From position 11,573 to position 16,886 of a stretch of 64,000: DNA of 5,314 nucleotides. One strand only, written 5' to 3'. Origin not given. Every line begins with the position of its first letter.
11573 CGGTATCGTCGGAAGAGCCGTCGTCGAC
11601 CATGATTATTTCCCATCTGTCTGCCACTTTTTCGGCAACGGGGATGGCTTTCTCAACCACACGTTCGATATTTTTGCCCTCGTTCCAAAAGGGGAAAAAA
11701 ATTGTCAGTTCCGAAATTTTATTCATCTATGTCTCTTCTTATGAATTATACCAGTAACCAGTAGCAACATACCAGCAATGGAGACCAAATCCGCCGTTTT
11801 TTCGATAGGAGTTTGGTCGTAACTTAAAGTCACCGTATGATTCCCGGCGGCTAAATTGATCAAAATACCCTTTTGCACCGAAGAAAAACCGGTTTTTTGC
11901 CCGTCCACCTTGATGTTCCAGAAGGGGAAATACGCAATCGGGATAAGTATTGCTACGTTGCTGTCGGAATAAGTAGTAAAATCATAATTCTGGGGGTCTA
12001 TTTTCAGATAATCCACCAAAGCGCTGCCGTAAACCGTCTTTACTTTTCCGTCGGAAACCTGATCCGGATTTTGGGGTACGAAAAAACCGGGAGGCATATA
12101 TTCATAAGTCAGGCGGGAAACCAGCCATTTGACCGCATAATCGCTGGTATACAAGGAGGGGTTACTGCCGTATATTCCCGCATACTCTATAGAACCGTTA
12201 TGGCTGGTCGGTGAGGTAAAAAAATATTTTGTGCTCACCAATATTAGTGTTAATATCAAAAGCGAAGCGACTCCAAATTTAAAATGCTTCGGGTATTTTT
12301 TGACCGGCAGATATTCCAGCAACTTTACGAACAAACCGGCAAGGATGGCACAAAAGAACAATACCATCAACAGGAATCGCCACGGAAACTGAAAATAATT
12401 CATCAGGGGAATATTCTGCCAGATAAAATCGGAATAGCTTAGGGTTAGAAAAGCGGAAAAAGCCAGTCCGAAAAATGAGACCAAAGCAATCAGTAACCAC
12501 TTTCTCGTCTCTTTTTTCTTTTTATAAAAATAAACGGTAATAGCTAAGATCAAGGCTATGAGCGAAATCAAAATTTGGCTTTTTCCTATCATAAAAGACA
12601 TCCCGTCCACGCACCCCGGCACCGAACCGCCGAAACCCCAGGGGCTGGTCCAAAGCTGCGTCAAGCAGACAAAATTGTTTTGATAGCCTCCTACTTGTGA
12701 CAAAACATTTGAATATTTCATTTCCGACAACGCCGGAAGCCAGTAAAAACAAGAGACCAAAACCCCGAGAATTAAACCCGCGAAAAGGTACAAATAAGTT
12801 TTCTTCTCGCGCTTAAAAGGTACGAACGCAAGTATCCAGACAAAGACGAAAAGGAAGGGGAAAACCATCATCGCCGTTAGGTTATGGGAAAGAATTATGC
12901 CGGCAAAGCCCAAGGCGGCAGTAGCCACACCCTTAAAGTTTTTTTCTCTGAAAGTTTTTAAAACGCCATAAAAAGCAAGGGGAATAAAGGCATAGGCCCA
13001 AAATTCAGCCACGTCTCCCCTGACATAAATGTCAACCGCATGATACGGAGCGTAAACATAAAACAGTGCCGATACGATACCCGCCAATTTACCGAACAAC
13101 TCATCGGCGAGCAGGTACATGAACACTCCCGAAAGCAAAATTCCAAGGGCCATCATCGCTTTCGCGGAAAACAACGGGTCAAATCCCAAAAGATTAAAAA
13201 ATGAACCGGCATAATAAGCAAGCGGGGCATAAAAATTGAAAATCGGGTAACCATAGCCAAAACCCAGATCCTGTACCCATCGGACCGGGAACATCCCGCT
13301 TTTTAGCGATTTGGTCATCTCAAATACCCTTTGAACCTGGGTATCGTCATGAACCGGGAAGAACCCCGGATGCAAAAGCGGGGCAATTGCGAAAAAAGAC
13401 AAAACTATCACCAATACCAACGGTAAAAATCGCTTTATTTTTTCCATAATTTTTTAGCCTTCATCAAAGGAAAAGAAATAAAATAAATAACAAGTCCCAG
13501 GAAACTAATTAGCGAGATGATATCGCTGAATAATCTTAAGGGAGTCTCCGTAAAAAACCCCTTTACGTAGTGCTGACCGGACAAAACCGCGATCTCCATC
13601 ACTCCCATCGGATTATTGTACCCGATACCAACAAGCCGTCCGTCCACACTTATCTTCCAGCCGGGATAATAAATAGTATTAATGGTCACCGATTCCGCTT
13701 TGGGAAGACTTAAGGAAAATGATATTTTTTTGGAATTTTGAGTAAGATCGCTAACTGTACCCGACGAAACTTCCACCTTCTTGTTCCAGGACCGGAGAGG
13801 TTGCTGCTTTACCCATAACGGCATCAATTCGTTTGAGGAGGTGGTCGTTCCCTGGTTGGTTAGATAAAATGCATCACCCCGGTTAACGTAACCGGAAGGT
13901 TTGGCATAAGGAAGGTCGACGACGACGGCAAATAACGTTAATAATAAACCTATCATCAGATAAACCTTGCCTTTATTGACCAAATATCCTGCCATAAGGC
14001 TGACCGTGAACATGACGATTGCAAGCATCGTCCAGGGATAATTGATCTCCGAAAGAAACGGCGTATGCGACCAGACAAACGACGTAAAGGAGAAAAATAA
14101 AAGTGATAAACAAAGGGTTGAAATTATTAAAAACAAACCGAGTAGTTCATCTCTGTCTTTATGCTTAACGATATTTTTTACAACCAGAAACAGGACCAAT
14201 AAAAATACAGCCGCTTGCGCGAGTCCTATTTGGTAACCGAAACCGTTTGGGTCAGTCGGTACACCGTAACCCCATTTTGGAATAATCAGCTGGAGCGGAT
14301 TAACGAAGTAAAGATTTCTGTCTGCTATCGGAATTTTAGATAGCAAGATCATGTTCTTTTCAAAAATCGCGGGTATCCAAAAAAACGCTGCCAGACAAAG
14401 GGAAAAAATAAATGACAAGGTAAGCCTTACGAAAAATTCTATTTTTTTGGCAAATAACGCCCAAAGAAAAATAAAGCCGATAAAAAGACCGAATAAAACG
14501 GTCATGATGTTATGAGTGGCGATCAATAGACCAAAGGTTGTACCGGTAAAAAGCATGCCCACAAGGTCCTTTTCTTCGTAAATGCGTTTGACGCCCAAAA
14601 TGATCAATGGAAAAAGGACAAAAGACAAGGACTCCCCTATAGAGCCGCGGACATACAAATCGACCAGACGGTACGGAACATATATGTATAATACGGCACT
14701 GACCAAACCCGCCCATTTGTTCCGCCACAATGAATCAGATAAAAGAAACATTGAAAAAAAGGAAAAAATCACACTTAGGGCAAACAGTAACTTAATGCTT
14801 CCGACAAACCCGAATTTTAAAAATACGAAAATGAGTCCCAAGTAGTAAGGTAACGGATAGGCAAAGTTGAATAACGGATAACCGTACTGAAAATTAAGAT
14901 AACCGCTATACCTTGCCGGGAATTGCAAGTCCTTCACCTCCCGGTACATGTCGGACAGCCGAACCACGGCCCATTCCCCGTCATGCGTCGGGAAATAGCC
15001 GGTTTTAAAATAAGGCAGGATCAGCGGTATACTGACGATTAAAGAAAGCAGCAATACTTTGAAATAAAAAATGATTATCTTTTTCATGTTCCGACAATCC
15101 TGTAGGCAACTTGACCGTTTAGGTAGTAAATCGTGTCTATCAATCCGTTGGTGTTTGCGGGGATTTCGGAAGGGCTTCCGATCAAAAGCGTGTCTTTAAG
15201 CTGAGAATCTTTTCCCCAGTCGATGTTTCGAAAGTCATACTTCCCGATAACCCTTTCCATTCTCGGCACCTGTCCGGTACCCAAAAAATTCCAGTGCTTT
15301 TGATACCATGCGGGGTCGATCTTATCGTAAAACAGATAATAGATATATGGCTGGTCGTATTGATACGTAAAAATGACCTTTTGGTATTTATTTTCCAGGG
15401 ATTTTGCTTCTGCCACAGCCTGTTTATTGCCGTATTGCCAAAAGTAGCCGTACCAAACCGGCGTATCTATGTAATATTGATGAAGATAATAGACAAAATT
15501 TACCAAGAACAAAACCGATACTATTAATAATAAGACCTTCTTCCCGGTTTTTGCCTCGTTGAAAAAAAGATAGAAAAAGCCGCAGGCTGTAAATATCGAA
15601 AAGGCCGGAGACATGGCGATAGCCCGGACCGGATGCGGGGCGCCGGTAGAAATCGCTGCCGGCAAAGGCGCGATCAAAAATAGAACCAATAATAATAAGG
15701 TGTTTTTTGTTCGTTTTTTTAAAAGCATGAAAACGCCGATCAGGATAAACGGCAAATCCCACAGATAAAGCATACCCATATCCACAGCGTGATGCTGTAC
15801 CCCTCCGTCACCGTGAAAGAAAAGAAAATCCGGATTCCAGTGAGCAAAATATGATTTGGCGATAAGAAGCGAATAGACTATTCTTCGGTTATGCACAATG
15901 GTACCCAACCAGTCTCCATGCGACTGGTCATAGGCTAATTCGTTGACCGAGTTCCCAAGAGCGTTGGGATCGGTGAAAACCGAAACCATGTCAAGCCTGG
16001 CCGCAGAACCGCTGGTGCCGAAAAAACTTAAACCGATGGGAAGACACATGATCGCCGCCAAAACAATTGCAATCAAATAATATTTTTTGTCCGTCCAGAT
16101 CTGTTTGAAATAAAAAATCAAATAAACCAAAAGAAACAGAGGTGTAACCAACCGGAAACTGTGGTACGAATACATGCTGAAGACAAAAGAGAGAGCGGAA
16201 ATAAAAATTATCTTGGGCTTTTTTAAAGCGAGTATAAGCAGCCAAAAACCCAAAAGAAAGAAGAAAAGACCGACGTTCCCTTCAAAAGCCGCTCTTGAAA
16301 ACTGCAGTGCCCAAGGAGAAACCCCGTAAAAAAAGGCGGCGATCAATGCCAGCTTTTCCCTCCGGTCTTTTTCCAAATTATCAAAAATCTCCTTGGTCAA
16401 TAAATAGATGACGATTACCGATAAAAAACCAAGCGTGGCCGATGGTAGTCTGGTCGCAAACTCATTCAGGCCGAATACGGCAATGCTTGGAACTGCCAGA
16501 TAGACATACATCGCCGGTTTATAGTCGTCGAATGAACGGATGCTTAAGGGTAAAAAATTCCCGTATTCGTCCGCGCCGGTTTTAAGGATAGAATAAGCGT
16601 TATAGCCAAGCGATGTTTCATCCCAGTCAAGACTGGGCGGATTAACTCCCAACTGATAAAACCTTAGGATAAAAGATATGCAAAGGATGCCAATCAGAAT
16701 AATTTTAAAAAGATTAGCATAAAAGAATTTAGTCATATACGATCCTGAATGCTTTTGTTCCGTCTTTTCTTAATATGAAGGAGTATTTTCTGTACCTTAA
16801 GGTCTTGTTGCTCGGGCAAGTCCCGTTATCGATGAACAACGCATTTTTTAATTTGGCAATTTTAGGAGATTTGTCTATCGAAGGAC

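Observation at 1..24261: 24-kb translationally coupled operon packed with 10 GT-C-fold enzymes plus lipid-linked sugar donor synthases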

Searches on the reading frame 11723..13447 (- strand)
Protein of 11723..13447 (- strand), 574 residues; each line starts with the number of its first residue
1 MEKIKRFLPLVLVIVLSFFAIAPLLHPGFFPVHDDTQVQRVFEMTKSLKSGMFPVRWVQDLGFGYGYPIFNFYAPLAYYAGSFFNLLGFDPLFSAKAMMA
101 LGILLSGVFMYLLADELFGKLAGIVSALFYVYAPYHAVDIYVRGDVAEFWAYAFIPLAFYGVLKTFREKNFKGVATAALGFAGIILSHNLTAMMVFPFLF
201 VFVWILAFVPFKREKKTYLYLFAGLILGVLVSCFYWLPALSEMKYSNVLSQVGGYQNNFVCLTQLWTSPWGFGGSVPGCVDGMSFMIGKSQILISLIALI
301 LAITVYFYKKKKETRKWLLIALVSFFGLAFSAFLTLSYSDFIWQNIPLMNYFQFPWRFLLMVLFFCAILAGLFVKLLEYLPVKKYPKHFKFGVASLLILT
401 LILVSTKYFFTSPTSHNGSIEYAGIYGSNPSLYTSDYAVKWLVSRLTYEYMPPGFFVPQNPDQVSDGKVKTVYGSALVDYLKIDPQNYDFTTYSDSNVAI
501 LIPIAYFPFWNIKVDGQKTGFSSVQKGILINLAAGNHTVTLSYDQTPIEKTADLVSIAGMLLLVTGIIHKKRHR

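Call 6: search_protein_families(library=pfam, proteins=[window:11723-13447:-], max_evalue=0.01)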
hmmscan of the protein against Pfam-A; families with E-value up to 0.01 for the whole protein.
window:11723-13447:- (574 aa): 3 families
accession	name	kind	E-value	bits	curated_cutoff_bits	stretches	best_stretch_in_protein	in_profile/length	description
PF09586.16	YfhO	-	2.9e-12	46.2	28.5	2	71-406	63-383/835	Bacterial membrane protein YfhO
PF10131.15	PTPS_related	-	1.2e-09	37.7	26.4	1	70-392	1-287/621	6-pyruvoyl-tetrahydropterin synthase related domain; membrane protein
PF13231.12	PMT_2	-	2e-06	28.5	26.1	1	75-236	4-160/160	Dolichyl-phosphate-mannose-protein mannosyltransferase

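Call 12: find_encoding_contigs(protein=window:11723-13447:-, flank=10000, max_places=6)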
Protein window:11723-13447:- (574 aa): 3 contigs read that carry it; 3 places shown.
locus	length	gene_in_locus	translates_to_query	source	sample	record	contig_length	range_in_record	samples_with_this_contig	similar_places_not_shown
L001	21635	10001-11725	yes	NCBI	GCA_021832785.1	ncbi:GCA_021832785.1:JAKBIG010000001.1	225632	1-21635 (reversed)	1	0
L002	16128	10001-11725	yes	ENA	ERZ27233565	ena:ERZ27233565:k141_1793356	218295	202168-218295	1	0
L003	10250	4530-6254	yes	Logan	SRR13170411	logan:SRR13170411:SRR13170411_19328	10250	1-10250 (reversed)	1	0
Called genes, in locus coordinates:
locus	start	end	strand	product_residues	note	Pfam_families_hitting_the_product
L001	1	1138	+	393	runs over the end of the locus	PF26314:MptA_B_family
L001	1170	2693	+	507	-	PF02366:PMT (weak), PF13231:PMT_2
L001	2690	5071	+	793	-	PF09586:YfhO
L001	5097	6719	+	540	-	PF13231:PMT_2 (weak)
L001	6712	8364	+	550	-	PF13231:PMT_2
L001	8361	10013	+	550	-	-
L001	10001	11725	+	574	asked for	PF09586:YfhO (weak), PF10131:PTPS_related, PF13231:PMT_2 (weak), PF09586:YfhO (weak)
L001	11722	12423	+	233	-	PF00535:Glycos_transf_2, PF10111:Glyco_tranf_2_2 (weak)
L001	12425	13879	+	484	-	PF01943:Polysacc_synt, PF13440:Polysacc_synt_3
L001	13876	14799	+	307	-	PF00535:Glycos_transf_2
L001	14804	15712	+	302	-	PF00535:Glycos_transf_2, PF13641:Glyco_tranf_2_3, PF13632:Glyco_trans_2_3 (faint)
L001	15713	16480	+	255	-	PF00535:Glycos_transf_2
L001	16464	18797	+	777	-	PF09586:YfhO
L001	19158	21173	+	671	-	PF03717:PBP_dimer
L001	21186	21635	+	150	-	?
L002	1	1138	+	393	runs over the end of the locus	PF26314:MptA_B_family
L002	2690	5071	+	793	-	PF09586:YfhO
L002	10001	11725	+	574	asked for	PF09586:YfhO (weak), PF10131:PTPS_related, PF13231:PMT_2 (weak), PF09586:YfhO (weak)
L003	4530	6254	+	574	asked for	PF09586:YfhO (weak), PF10131:PTPS_related, PF13231:PMT_2 (weak), PF09586:YfhO (weak)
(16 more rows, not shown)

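Call 14: find_related_loci(query=window:11723-13447:-, collection=genome_contigs, flank=10000)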
Query window:11723-13447:- (574 aa) in genome_contigs; peptide patterns used: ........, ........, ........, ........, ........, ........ (x = any residue, [..] = any of these).
124 stretches matched a pattern; 55 encode a relative of the query (tblastn E <= 1e-3); 54 distinct loci.
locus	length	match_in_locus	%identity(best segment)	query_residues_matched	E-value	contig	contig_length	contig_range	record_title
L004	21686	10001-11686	60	17-574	0e+0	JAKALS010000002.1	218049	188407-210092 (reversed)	MAG: bacterium isolate WY5.bin132 NODE_67_length_218049_cov_6.550582, whole genome shotgun sequence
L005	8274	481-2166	48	9-573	8e-170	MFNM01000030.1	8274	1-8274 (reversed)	MAG: Candidatus Levybacteria bacterium RIFCSPHIGHO2_01_FULL_37_33 rifcsphigho2_01_scaffold_33632, whole genome shotgun s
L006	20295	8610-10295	47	1-572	7e-161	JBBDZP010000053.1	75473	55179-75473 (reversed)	MAG: Candidatus Levyibacteriota bacterium isolate LejiaD_39_46 Lejia_D_659_length_75473_cov_28, whole genome shotgun seq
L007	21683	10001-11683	46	1-571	1e-160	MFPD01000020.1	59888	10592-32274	MAG: Candidatus Levybacteria bacterium RIFCSPLOWO2_02_FULL_37_18 rifcsplowo2_02_scaffold_660, whole genome shotgun seque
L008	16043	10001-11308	55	21-463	3e-160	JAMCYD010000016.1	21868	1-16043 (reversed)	MAG: Patescibacteria group bacterium isolate FK_Sedi_B_Bin.369 NODE_8081_length_21868_cov_50.2204, whole genome shotgun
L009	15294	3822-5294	55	4-571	3e-160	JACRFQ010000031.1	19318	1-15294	MAG: Candidatus Levyibacteriota bacterium isolate NC_groundwater_1729_Pr3_B-0.1um_34_132 SR-2_scaffold_141_1997998, whol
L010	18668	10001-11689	43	1-572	2e-156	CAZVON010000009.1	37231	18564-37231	MAG TPA_asm: uncultured Gammaproteobacteria bacterium isolate SRP269290_co3_805 genome assembly, contig: NODE_927_length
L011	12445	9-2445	46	8-573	8e-155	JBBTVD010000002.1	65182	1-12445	MAG: Patescibacteria group bacterium isolate H14-bin010_1 H14_bin010_1_000000000002, whole genome shotgun sequence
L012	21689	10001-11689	48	1-558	8e-152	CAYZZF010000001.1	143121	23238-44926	MAG TPA_asm: uncultured Gammaproteobacteria bacterium isolate SRP093762_co1_95 genome assembly, contig: NODE_60_length_1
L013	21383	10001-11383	52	1-469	1e-147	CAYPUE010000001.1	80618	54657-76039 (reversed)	MAG TPA_asm: uncultured Gammaproteobacteria bacterium isolate SRP269290_co2_354 genome assembly, contig: NODE_207_length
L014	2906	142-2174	44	23-572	4e-152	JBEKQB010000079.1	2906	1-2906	MAG: Candidatus Levyibacteriota bacterium isolate SPRUCE 478 SPRUCE_478_79, whole genome shotgun sequence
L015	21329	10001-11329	50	1-467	3e-142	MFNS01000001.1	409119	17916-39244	MAG: Candidatus Levybacteria bacterium RIFCSPHIGHO2_01_FULL_40_16 rifcsphigho2_01_scaffold_15, whole genome shotgun sequ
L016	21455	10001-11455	49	1-469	7e-142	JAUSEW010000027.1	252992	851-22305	MAG: Candidatus Levyibacteriota bacterium isolate E14_maxbin.252 E14_k141_1713433, whole genome shotgun sequence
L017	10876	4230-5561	51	1-468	7e-140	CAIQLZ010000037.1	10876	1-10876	MAG: Candidatus Levybacteria bacterium isolate AM-lipid-01-D9_bin-0046 genome assembly, contig: bin-0046:037/107, whole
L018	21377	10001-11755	42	2-570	3e-138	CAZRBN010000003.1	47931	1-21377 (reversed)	MAG TPA_asm: uncultured Gammaproteobacteria bacterium isolate SRP272529_co1_183 genome assembly, contig: NODE_901_length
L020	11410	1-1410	50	16-489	5e-137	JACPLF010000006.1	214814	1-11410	MAG: Candidatus Levyibacteriota bacterium isolate NC_groundwater_514_Ag_S-0.1um_37_12 S35_SO-1_scaffold_96964, whole gen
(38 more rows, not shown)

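Call 72: search_protein_families(library=ncbifam, proteins=[L007:11697-12425:+, L020:1457-2215:+, L012:11743-12480:+], max_evalue=1e-8)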
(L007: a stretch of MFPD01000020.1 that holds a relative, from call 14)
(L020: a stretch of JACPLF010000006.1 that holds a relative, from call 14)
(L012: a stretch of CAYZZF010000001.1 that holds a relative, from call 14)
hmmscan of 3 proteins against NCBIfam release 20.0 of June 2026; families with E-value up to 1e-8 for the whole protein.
L007:11697-12425:+ (242 aa): 4 families
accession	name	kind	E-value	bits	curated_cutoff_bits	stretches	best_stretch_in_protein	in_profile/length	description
NF007986.1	PRK10714.1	equivalog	1e-12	47.7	529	1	6-168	8-164/316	undecaprenyl-phosphate 4-deoxy-4-formamido-L-arabinose transferase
NF047588.1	GlcsyltransPgfSStrep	equivalog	8.3e-12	44.9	500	1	6-177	3-168/308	glycosyltransferase PgfS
NF041391.1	DPhHxTase_Halo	equivalog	5.2e-11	41.9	375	1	13-216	4-190/213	dolichyl-phosphate hexose transferase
TIGR04182.1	glyco_TIGR04182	equivalog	5.9e-10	39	325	1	6-220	2-201/293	S-layer glycoprotein N-glycosyltransferase AglJ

L020:1457-2215:+ (252 aa): 4 families
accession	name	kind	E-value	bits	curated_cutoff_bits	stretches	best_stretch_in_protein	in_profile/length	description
NF047588.1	GlcsyltransPgfSStrep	equivalog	1.5e-13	50.6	500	1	16-188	3-169/308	glycosyltransferase PgfS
NF041391.1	DPhHxTase_Halo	equivalog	1.9e-11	43.4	375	1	50-226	26-190/213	dolichyl-phosphate hexose transferase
NF007986.1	PRK10714.1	equivalog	1.7e-10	40.4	529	1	14-187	6-173/316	undecaprenyl-phosphate 4-deoxy-4-formamido-L-arabinose transferase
TIGR04182.1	glyco_TIGR04182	equivalog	8.2e-10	38.5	325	1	18-227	4-199/293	S-layer glycoprotein N-glycosyltransferase AglJ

L012:11743-12480:+ (245 aa): 4 families
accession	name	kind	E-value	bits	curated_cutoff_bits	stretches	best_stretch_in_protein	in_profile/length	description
NF047588.1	GlcsyltransPgfSStrep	equivalog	1.6e-13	50.6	500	1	6-177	3-168/308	glycosyltransferase PgfS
NF041391.1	DPhHxTase_Halo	equivalog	2.7e-13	49.4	375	1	13-216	4-190/213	dolichyl-phosphate hexose transferase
NF007986.1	PRK10714.1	equivalog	9.9e-11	41.2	529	1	5-176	7-172/316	undecaprenyl-phosphate 4-deoxy-4-formamido-L-arabinose transferase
TIGR04182.1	glyco_TIGR04182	equivalog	1.1e-10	41.4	325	1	10-218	6-200/293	S-layer glycoprotein N-glycosyltransferase AglJ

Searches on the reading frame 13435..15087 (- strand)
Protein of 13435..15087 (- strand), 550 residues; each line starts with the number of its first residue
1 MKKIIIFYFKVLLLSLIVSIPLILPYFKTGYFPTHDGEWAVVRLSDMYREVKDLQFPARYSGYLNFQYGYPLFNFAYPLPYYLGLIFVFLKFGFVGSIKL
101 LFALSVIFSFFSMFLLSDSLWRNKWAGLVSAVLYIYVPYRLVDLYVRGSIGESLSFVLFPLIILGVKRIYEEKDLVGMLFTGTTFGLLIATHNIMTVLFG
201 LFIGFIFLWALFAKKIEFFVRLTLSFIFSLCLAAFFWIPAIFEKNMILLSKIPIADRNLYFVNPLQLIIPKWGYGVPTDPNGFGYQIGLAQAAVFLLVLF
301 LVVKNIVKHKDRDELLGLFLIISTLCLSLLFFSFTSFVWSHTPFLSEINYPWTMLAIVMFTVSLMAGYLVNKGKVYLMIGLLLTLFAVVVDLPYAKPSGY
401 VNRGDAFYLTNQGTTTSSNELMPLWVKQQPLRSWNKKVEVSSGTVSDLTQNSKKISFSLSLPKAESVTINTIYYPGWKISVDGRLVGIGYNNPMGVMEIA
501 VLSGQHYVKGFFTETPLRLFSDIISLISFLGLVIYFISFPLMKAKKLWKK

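Call 7: search_protein_families(library=pfam, proteins=[window:13435-15087:-], max_evalue=0.01)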
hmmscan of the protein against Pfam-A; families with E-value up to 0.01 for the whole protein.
window:13435-15087:- (550 aa): 1 family
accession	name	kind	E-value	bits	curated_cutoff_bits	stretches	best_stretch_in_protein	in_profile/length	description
PF10131.15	PTPS_related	-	0.005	15.8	26.4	0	77-397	5-312/621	6-pyruvoyl-tetrahydropterin synthase related domain; membrane protein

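Call 13: search_protein_families(library=ncbifam, proteins=[window:13435-15087:-], max_evalue=0.001)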
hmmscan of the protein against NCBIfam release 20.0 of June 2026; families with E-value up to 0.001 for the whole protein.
window:13435-15087:- (550 aa): 0 families

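Call 85: search_protein_families(library=pfam, alignment_id=A2, max_evalue=0.001)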
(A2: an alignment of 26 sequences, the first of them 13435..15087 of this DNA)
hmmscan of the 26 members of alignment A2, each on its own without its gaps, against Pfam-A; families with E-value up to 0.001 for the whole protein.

A. member 1, window:13435-15087:- (550 aa): 0 families

B. families by the number of members that match (of 26 scanned): 4 families
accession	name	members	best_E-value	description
PF10131.15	PTPS_related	21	3.9e-16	6-pyruvoyl-tetrahydropterin synthase related domain; membrane protein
PF09586.16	YfhO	5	6.8e-10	Bacterial membrane protein YfhO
PF14897.12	EpsG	1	1.5e-06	EpsG family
PF13231.12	PMT_2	1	0.00019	Dolichyl-phosphate-mannose-protein mannosyltransferase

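Call 86: search_solved_structures(query=A2, max_evalue=1)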
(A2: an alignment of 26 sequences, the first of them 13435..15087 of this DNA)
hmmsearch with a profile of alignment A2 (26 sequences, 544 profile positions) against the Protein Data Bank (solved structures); distinct sequences matched with E-value up to 1: 2.
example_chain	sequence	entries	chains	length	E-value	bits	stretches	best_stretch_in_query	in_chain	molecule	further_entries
5cow_A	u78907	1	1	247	0.51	12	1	311-372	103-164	Putative uncharacterized protein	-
5cv3_A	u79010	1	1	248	0.51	12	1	311-372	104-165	Putative uncharacterized protein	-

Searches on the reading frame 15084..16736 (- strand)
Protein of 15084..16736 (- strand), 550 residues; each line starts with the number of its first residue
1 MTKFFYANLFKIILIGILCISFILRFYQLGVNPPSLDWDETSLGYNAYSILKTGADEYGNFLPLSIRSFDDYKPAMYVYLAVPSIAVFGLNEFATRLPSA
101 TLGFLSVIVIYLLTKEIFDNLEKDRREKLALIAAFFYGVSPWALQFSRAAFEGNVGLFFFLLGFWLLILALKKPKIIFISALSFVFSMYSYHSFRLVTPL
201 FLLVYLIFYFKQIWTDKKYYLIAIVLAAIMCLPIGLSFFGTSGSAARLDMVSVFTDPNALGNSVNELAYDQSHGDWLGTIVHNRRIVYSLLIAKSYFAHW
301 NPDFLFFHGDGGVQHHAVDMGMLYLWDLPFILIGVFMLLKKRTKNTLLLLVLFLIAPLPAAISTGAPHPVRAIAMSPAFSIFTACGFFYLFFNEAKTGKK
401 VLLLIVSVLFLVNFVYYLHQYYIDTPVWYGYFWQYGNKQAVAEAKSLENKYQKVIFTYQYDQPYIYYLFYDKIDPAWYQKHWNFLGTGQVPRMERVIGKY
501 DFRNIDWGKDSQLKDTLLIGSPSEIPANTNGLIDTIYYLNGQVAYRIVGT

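Call 7: search_protein_families(library=pfam, proteins=[window:15084-16736:-], max_evalue=0.01)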
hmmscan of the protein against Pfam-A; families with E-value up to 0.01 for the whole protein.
window:15084-16736:- (550 aa): 1 family
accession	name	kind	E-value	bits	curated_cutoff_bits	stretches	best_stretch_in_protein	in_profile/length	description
PF13231.12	PMT_2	-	7.5e-12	46.2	26.1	1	73-234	2-157/160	Dolichyl-phosphate-mannose-protein mannosyltransferase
